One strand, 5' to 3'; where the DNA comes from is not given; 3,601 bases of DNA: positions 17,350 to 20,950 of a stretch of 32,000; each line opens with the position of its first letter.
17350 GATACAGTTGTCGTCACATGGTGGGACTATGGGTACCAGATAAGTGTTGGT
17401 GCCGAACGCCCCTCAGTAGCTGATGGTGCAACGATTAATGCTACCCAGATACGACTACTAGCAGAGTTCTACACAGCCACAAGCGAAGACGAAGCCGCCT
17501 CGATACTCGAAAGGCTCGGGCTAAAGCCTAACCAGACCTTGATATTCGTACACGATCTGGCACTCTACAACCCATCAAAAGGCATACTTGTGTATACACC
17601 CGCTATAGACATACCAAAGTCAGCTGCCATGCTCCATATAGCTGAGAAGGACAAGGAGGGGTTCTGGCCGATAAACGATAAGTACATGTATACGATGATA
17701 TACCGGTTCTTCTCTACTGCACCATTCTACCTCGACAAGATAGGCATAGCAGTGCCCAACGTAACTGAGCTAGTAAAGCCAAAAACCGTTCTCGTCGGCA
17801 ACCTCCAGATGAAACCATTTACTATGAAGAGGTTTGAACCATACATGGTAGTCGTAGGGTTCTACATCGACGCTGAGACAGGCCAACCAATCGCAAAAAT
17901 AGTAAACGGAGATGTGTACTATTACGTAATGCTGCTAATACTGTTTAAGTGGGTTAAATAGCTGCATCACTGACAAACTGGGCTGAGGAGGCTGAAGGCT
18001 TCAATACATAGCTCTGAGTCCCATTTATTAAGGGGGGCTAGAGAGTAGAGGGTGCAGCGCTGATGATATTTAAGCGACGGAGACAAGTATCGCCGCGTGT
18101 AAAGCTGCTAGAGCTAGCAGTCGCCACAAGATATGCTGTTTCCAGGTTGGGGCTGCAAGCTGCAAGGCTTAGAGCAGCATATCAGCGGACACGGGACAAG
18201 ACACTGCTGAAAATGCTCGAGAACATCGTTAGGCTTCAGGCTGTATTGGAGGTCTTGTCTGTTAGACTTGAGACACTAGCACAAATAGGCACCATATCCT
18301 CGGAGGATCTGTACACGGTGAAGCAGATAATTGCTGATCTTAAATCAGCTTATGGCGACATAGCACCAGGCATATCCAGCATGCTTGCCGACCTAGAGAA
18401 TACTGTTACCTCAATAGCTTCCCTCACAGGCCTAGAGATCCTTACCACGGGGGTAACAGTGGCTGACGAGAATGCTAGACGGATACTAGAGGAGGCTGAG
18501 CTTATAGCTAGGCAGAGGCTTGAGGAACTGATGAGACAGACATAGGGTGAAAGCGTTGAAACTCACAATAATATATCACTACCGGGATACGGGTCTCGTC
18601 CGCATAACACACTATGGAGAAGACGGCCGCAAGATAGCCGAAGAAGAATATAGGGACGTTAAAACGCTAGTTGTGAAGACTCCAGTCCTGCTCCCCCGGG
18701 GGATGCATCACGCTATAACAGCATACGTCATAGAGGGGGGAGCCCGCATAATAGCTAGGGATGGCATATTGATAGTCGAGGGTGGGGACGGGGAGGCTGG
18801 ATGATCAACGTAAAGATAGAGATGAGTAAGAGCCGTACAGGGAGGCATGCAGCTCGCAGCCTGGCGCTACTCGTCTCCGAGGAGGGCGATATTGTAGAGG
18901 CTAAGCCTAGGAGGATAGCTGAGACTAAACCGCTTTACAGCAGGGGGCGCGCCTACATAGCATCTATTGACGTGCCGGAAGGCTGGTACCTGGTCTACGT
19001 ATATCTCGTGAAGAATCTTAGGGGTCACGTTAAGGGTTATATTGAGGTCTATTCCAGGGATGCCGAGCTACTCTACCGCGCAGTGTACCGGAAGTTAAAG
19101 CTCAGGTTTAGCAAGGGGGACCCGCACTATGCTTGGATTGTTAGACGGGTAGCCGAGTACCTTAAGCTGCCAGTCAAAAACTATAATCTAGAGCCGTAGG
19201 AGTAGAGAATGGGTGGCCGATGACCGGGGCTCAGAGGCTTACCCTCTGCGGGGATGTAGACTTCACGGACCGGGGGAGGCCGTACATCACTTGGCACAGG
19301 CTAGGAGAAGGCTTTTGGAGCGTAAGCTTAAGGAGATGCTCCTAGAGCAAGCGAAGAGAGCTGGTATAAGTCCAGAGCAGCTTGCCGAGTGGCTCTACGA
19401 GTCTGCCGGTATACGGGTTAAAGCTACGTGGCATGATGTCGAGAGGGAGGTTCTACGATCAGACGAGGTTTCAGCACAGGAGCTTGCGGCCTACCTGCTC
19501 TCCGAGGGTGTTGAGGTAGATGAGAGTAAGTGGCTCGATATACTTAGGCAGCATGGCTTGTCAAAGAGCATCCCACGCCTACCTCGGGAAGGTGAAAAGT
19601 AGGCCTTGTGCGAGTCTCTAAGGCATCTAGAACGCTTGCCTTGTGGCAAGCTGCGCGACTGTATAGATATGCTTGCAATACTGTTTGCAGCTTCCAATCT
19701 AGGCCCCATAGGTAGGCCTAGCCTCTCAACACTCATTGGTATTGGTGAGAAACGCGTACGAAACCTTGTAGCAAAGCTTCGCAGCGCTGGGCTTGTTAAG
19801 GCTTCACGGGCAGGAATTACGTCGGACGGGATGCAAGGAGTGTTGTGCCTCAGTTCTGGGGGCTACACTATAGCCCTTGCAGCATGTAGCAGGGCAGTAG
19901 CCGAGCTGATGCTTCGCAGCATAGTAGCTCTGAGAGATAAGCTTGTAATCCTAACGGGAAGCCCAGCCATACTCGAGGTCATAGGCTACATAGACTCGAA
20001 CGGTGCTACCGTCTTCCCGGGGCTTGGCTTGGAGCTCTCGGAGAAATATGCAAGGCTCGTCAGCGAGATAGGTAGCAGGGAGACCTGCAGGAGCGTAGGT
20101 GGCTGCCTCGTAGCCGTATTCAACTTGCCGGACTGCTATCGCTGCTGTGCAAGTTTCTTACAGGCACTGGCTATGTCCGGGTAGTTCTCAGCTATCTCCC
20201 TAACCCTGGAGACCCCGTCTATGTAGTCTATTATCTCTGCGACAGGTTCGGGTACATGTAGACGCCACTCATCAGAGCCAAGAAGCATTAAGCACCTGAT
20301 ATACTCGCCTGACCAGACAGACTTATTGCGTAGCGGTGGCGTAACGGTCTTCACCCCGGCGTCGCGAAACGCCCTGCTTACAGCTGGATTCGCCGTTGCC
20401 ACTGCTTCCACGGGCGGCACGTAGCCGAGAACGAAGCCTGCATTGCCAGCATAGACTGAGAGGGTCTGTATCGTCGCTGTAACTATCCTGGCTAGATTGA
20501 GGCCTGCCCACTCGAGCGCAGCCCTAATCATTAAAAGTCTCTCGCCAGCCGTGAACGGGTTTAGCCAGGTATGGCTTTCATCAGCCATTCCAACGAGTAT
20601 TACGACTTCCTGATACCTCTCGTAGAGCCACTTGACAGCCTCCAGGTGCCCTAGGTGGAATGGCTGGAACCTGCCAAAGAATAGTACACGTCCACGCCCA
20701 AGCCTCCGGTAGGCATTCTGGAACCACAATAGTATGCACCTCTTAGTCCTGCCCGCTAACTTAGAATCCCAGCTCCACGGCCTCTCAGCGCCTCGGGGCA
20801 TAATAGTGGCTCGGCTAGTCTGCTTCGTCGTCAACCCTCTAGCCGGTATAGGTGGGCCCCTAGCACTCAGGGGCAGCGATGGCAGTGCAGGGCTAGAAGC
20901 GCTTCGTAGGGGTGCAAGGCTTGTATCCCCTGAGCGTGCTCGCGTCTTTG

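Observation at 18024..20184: Translationally coupled five-gene operon: ESCRT-III-like protein, three orphan small proteins and a wHTH/Cys-rich regulator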

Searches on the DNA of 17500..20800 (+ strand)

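Call 60: search_rna_families(source=window, start=17500, end=20800, threshold=evalue, max_evalue=1)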
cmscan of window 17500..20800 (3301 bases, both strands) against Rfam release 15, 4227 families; matches with E-value up to 1: 0.
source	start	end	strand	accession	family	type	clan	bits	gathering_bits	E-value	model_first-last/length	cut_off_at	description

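Call 85: build_rna_model(alignment_id=A8, structure=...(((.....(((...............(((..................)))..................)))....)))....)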
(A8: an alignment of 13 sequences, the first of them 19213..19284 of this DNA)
Model R1 built from alignment A8 (13 sequences, 85 columns); structure: as given.
model positions 74; base pairs 9; branch points 0; effective number of sequences 3.16; information 0.762 bits per position. Calibrated on 0.2 Mb of random sequence (short: E-values are rough).
structure used (alignment columns):
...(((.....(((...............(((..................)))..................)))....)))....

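Call 86: search_with_rna_model(model_id=R1, sources=[window, L001, L006, L008, L009, L010, L015, L016, L017, L018, L019, L021, L022, L023, L025, L026, L028, L029, L038, L049, L052, L058, L062, L063, L066, L067, L068, L071, L079, L083, L088, L089, L090, L092, L096, L020, L061, L084], max_evalue=1)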
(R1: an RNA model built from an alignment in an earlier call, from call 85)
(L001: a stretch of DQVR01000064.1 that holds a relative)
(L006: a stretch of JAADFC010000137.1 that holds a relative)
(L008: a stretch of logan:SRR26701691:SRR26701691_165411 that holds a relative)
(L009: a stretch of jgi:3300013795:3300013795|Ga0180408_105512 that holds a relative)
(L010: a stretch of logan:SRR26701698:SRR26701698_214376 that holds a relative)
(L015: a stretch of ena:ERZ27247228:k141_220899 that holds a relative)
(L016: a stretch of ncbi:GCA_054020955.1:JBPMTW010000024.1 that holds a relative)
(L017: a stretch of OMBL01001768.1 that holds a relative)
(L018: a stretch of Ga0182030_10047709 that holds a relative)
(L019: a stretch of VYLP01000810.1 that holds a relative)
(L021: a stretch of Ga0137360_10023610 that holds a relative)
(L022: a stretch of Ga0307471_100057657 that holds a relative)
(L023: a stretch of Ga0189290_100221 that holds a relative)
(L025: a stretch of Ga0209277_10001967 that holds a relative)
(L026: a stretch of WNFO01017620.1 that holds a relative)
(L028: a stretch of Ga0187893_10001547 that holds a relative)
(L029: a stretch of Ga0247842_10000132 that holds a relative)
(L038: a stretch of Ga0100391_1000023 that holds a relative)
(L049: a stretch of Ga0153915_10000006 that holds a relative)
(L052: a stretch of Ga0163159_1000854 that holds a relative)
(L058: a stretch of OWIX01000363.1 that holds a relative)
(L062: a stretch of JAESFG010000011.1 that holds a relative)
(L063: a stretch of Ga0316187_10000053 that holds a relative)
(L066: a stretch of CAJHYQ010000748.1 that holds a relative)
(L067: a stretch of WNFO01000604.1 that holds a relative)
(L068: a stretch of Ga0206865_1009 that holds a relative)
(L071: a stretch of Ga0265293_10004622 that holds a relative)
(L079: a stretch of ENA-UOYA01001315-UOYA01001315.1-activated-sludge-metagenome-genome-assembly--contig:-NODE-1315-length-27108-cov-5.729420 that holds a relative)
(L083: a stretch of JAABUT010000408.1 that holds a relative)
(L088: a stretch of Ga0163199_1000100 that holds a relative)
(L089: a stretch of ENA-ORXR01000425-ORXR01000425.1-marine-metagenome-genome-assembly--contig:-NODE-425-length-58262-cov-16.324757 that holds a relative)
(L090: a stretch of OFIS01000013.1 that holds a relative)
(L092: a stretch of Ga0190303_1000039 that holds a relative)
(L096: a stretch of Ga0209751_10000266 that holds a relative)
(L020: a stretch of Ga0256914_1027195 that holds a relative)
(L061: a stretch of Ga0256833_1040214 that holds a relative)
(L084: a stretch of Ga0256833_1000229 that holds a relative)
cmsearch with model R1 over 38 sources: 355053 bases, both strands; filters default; matches with E-value up to 1: 8.
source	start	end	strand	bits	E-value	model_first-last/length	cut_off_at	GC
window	19213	19284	+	77.1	4.7e-17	1-74/74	no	0.67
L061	1952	2022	-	75.9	9.9e-17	1-74/74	no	0.69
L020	1026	1095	-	72.2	8.7e-16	1-74/74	no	0.7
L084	8275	8350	+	71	1.8e-15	1-74/74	no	0.72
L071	12870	12939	-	22.7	0.0057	1-74/74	no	0.7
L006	7588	7617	+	20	0.029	1-30/74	3'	0.77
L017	4595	4674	-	15.6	0.41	1-74/74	no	0.55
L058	3733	3784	+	15.3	0.48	1-74/74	no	0.63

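Call 103: search_with_rna_model(model_id=R1, sources=[L137, L138, L139, L140, L015, L016, L008], max_evalue=10, filters=off)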
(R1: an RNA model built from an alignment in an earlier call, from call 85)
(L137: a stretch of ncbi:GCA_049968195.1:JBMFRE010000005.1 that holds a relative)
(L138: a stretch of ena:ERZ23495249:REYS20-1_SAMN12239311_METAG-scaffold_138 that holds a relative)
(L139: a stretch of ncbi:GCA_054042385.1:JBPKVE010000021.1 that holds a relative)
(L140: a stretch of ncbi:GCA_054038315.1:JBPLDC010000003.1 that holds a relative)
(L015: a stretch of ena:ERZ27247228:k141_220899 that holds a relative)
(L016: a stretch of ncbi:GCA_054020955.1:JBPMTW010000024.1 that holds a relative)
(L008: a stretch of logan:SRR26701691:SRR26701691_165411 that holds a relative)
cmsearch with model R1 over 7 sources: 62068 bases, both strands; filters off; matches with E-value up to 10: 8.
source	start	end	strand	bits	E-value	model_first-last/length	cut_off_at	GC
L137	4406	4478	+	37.7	1.4e-07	1-74/74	no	0.45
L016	9198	9248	+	11.5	0.8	1-74/74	no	0.49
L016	2439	2472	+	11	1.1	1-74/74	no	0.56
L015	4988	5014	+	9.7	2.4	1-74/74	no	0.59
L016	4338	4378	+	8.5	4.7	1-74/74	no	0.54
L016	548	586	+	7.9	7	1-74/74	no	0.44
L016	3537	3566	+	7.6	8.1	1-74/74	no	0.57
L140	3079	3119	-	7.3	9.9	1-74/74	no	0.51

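Call 104: search_with_rna_model(model_id=R1, source=L137, start=4300, end=4650, max_evalue=1, filters=off, show_alignments=1)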
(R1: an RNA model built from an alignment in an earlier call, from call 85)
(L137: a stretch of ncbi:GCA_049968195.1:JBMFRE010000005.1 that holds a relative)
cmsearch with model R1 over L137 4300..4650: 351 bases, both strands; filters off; matches with E-value up to 1: 1.
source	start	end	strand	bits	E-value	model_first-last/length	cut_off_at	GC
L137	4406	4478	+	37.7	7.7e-10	1-74/74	no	0.45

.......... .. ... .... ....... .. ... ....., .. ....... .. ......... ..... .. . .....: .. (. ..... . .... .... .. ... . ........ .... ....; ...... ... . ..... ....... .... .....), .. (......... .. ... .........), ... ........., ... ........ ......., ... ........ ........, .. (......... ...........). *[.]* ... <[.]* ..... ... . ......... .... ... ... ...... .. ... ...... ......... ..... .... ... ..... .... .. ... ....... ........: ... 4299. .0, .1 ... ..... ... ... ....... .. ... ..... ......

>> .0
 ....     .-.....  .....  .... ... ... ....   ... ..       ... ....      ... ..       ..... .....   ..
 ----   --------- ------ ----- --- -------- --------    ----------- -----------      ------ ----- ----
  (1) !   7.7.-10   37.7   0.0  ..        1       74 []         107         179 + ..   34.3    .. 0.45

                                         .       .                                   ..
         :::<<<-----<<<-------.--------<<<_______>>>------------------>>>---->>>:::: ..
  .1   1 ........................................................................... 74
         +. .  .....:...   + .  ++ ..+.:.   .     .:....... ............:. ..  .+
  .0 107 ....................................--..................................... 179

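Call 106: search_with_rna_model(model_id=R1, sources=[window, L002, L003, L004, L005, L007, L011, L012, L013, L014, L020, L061, L084, L137], max_evalue=0.0001, make_alignment=true)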
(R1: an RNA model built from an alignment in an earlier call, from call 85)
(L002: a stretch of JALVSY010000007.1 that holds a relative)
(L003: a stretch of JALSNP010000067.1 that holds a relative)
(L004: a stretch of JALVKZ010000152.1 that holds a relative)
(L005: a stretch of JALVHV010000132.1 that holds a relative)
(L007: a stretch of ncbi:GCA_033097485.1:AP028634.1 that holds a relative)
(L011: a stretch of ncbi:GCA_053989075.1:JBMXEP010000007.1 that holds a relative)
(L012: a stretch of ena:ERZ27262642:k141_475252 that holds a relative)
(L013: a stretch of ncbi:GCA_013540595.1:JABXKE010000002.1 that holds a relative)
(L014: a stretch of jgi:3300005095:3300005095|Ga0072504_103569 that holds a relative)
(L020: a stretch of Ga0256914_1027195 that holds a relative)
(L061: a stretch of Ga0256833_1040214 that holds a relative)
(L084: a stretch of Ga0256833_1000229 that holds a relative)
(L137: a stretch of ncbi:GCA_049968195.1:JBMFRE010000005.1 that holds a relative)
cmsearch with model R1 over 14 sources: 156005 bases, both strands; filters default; matches with E-value up to 0.0001: 14.
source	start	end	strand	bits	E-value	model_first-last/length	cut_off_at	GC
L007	6470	6542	+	83.7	4.1e-19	1-74/74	no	0.59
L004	6944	7024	+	83.6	4.5e-19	1-74/74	no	0.62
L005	7677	7757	+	83.4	5e-19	1-74/74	no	0.62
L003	6672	6745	+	82.8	6.9e-19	1-74/74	no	0.65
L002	7644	7724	+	81.8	1.3e-18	1-74/74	no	0.67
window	19213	19284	+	77.1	2.1e-17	1-74/74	no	0.67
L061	1952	2022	-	75.9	4.3e-17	1-74/74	no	0.69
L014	5419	5502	+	75.7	5e-17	1-74/74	no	0.67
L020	1026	1095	-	72.2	3.8e-16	1-74/74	no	0.7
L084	8275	8350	+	71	8e-16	1-74/74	no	0.72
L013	5425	5495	+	69.6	1.9e-15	1-74/74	no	0.63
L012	5409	5480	+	67.6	6.1e-15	1-74/74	no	0.61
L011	5422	5492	+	60.9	3.4e-13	1-74/74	no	0.66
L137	4406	4478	+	37.7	3.4e-07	1-74/74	no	0.45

Alignment A9: 14 matches aligned to the model, 86 columns, each read 5' to 3' on its own strand. Consensus structure (alignment columns), stored with it:
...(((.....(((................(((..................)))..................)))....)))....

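Call 110: search_rna_families(source=L137, start=4390, end=4495, threshold=evalue, max_evalue=10)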
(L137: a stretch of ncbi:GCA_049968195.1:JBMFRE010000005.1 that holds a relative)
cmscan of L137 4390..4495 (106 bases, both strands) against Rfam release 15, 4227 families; matches with E-value up to 10: 7.
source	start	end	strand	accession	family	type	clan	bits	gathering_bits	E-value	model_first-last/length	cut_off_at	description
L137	4444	4465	+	RF01309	sR60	Gene; snRNA; snoRNA; CD-box;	CL00132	15.1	50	0.18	1-55/55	no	Small nucleolar RNA sR60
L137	4443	4476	+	RF00221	SNORD43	Gene; snRNA; snoRNA; CD-box;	CL00059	13.5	45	1.8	1-64/64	no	Small nucleolar RNA SNORD43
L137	4409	4469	+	RF01122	sR39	Gene; snRNA; snoRNA; CD-box;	-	11.6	50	0.49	1-56/56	no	Small nucleolar RNA sR39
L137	4409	4437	+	RF01303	sR49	Gene; snRNA; snoRNA; CD-box;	-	11.4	50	5.9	1-56/56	no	Small nucleolar RNA sR49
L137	4409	4437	+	RF01309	sR60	Gene; snRNA; snoRNA; CD-box;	CL00132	9.9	50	6.4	1-55/55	no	Small nucleolar RNA sR60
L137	4409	4469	+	RF01144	sR17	Gene; snRNA; snoRNA; CD-box;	-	9.8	36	2.7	1-55/55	no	Small nucleolar RNA sR17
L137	4415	4486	-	RF02181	ST7-AS2_1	Gene; lncRNA;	-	9.7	80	5.9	1-72/72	no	ST7 antisense RNA 2 conserved region 1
